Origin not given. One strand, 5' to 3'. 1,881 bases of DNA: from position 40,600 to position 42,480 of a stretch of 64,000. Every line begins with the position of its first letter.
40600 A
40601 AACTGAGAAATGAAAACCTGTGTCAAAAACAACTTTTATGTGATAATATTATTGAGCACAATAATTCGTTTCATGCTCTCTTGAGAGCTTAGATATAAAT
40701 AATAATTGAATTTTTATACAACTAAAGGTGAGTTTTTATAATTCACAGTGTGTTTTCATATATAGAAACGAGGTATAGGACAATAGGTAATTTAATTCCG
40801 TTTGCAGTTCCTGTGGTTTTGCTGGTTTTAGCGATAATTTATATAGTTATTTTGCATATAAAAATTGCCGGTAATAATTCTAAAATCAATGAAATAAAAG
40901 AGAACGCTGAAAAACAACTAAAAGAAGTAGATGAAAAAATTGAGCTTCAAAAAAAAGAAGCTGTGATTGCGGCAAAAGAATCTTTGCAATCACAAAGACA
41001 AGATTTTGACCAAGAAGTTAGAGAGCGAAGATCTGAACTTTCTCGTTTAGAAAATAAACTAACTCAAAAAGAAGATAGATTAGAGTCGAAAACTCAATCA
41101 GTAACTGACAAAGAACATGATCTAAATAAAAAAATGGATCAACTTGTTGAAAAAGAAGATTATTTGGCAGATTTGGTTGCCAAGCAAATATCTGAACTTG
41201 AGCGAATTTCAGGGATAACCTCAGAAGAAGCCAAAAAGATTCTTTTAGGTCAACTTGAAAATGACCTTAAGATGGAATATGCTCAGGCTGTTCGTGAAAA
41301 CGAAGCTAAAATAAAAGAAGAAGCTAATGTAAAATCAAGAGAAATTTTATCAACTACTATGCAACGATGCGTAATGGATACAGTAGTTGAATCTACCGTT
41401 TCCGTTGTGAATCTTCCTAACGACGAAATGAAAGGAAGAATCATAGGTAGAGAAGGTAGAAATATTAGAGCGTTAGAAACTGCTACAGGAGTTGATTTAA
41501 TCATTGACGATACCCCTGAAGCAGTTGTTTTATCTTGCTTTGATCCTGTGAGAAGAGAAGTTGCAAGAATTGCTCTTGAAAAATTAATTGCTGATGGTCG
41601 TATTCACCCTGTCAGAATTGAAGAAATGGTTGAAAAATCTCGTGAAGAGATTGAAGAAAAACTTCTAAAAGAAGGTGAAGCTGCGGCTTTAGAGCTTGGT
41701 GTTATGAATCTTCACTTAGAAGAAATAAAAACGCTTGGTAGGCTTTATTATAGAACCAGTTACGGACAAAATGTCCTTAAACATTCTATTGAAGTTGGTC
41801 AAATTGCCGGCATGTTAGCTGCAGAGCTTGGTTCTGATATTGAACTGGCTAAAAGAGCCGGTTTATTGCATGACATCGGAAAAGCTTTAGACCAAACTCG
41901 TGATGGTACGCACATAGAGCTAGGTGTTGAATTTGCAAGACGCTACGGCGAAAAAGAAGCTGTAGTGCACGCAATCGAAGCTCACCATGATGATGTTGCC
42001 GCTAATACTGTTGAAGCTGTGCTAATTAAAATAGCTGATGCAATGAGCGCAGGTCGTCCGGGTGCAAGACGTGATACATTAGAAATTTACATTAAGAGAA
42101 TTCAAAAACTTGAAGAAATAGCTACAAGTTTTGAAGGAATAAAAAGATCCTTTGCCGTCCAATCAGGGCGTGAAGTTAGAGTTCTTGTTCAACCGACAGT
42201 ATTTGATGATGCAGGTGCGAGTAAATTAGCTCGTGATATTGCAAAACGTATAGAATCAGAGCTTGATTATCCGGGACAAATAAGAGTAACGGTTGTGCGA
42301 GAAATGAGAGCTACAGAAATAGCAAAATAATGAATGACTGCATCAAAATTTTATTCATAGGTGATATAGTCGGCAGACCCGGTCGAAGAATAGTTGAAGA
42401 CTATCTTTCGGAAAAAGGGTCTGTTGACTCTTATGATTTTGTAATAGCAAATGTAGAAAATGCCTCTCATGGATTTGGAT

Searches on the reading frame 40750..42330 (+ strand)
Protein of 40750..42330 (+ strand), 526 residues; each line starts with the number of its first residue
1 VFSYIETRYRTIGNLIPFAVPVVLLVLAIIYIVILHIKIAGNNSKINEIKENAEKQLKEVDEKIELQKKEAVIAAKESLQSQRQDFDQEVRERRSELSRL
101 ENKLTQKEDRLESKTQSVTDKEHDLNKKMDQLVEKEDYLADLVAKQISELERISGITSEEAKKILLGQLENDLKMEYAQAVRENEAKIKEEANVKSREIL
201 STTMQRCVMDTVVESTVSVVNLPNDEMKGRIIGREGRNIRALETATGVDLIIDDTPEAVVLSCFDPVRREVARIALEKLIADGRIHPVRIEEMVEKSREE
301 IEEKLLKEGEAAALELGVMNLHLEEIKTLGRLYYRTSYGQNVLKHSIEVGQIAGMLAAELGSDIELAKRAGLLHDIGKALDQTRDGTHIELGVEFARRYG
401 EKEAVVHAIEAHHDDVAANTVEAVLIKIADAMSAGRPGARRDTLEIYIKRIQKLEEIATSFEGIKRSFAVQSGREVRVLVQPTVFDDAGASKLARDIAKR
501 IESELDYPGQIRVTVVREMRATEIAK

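Call 58: search_protein_families(library=pfam, proteins=[window:40750-42330:+], max_evalue=0.01)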
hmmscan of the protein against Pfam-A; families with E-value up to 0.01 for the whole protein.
window:40750-42330:+ (526 aa): 8 families
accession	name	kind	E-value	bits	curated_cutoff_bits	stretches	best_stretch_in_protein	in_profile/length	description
PF12072.13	RNase_Y_N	-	2.3e-42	145.1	32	1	23-210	6-200/201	RNase Y N-terminal region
PF01966.28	HD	-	1e-20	74.6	22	1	342-434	1-115/116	HD domain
PF00013.35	KH_1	-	7.5e-07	29.3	21.5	1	220-274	4-62/66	KH domain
PF08668.18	HDOD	-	2e-06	27.9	22.9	1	341-420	94-176/196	HDOD domain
PF13083.13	KH_KhpA-B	-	0.00062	20.1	32.1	1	219-244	32-56/73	KhpA/KhpB, KH domain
PF07650.23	KH_2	-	0.0029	17.8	22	0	226-250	34-58/78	KH domain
PF05814.16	Ac76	-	0.0053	17.2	22.5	1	22-59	28-65/83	Orf76 (Ac76)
PF04109.21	ATG9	-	0.0068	15.8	27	1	21-209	82-238/478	Autophagy protein ATG9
